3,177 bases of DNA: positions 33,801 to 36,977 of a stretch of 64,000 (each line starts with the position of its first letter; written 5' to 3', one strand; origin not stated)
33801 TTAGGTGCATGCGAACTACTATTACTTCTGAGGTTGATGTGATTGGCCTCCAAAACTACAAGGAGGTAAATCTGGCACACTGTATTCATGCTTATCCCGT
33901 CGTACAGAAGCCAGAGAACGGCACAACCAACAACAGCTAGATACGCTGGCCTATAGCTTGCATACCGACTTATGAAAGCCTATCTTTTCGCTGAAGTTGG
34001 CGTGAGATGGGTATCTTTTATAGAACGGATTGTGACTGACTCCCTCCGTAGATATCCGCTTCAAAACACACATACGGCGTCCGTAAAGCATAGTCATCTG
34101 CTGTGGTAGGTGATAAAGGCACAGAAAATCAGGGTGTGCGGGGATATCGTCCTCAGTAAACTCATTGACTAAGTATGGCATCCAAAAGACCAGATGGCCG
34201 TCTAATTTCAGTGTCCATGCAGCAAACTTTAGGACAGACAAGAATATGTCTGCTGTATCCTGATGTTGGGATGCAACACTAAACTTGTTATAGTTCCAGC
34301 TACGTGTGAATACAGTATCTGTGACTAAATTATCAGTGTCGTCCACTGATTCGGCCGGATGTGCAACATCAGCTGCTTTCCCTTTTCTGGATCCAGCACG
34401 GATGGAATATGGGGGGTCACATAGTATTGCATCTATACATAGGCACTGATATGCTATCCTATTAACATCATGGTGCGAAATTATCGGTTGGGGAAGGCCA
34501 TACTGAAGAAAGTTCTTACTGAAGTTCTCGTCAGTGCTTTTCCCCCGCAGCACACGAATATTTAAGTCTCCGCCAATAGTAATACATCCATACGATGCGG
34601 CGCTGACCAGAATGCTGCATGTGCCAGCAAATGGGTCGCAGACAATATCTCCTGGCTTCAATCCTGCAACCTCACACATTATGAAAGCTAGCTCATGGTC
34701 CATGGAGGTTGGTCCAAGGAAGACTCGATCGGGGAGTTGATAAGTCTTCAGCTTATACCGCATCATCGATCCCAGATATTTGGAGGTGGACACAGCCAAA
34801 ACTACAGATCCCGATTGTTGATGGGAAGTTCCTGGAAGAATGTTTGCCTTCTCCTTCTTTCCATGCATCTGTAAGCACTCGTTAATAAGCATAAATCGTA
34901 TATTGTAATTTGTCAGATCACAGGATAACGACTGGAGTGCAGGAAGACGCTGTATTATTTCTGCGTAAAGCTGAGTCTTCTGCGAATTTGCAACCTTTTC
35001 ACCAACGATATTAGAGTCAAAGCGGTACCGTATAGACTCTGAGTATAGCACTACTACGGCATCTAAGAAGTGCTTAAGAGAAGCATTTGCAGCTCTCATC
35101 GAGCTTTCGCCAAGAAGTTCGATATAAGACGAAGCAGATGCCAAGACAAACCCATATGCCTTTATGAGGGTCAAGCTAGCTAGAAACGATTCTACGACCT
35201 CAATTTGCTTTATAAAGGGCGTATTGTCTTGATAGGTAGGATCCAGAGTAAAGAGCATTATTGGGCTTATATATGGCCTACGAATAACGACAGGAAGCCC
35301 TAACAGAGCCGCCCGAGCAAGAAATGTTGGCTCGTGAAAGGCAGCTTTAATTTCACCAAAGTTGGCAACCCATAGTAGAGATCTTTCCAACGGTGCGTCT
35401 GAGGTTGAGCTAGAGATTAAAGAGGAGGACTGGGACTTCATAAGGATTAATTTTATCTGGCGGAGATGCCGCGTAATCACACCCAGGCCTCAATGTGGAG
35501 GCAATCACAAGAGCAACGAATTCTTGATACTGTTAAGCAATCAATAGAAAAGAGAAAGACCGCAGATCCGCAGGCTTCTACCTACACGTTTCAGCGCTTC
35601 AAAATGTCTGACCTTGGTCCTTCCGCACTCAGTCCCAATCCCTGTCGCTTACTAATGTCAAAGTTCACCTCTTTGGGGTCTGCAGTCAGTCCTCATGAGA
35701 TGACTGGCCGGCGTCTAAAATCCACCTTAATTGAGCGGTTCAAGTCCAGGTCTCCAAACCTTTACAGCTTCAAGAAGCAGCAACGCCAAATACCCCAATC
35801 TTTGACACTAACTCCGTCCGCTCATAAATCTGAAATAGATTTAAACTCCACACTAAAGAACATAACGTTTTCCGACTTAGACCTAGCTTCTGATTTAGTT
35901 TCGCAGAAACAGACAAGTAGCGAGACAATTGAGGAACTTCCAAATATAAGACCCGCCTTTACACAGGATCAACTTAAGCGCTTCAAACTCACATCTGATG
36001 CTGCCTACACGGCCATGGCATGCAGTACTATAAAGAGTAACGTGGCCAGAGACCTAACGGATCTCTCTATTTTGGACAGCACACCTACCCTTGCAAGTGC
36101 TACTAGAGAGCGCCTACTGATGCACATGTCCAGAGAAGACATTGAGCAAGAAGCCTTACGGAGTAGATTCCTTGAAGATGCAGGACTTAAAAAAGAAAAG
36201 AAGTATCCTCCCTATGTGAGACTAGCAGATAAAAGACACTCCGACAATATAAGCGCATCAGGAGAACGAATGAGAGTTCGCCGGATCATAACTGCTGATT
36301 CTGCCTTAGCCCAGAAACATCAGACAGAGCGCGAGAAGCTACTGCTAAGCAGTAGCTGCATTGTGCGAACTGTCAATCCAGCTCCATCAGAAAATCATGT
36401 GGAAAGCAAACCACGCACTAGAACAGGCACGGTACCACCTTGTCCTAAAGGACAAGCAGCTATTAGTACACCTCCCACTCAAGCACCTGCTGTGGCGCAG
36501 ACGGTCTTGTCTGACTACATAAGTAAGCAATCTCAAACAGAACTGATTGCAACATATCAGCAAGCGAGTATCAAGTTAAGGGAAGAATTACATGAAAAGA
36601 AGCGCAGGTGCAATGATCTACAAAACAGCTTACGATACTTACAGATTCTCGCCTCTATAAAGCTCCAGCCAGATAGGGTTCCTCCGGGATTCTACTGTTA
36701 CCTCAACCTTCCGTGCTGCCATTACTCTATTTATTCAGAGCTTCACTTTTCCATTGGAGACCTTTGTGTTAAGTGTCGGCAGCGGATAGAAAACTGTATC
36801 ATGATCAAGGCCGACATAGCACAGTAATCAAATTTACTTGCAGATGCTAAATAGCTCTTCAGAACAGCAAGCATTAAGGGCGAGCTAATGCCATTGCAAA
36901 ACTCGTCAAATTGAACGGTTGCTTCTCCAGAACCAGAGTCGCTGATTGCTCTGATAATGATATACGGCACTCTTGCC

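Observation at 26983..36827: Paralogous Ser/Thr-rich coiled-coil proteins sharing a novel C-terminal Cys/His module, echoed at the C-terminus of a neighbouring ankyrin protein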

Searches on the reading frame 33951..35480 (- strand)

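Call 60: search_protein_families(library=pfam, proteins=[window:33951-35480:-], max_evalue=0.001)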
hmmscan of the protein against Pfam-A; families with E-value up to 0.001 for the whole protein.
window:33951-35480:- (509 aa): 2 families
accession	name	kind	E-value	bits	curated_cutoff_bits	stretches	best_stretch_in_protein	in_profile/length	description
PF01170.24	UPF0020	-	9.7e-10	38.9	22.3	1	252-366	4-139/197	RMKL-like, methyltransferase domain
PF01555.25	N6_N4_Mtase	-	0.00065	20.2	26.7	0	274-307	179-212/221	DNA methylase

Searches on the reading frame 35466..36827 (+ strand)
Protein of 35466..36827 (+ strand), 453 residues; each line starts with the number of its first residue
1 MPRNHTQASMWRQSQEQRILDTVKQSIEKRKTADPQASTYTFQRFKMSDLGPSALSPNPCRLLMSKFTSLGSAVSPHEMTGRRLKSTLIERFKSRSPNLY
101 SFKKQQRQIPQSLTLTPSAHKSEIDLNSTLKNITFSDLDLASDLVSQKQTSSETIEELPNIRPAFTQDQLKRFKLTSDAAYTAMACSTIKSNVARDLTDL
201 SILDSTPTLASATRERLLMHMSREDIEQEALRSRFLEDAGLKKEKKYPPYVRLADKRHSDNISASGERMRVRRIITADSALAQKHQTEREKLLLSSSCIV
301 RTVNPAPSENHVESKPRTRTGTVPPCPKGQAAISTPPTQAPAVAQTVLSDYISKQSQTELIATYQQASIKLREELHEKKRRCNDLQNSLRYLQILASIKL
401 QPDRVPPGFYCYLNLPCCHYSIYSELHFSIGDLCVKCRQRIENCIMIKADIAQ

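Call 3: search_protein_families(library=pfam, proteins=[window:35466-36827:+], max_evalue=10)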
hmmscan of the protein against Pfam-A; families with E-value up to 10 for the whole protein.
window:35466-36827:+ (453 aa): 2 families
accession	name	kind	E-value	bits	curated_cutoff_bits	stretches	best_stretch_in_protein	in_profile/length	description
PF24922.1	ACBP4_C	-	0.043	14.5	31.2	1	124-180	13-69/105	Acyl-CoA-binding domain-containing protein 4-6, C-terminal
PF08614.16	ATG16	-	7.2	7.2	33.7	1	323-391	48-106/200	Autophagy protein 16 (ATG16)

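Call 7: find_homologous_proteins(query=window:35466-36827:+, max_evalue=0.01)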
Query window:35466-36827:+ (453 aa): 5 proteins with E <= 0.01 among 7156 candidates.
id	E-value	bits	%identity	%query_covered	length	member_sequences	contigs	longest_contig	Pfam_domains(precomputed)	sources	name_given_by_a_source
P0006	3.4e-287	970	100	98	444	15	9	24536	-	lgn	-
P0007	2.5e-185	635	67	100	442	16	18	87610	-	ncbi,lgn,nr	ncbi:Hypothetical protein GSB_152364 [Giardia duodenalis]|nr:Hypothetical protein GL50581_124 [Giard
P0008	1.2e-171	589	62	100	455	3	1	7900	-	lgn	-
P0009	2.2e-144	500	56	100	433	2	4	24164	-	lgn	-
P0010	6.1e-121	422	81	55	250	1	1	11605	-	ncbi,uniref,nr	ncbi:Hypothetical protein GLP15_2402 [Giardia lamblia P15]|uniref:Uncharacterized protein n=1 Tax=Gi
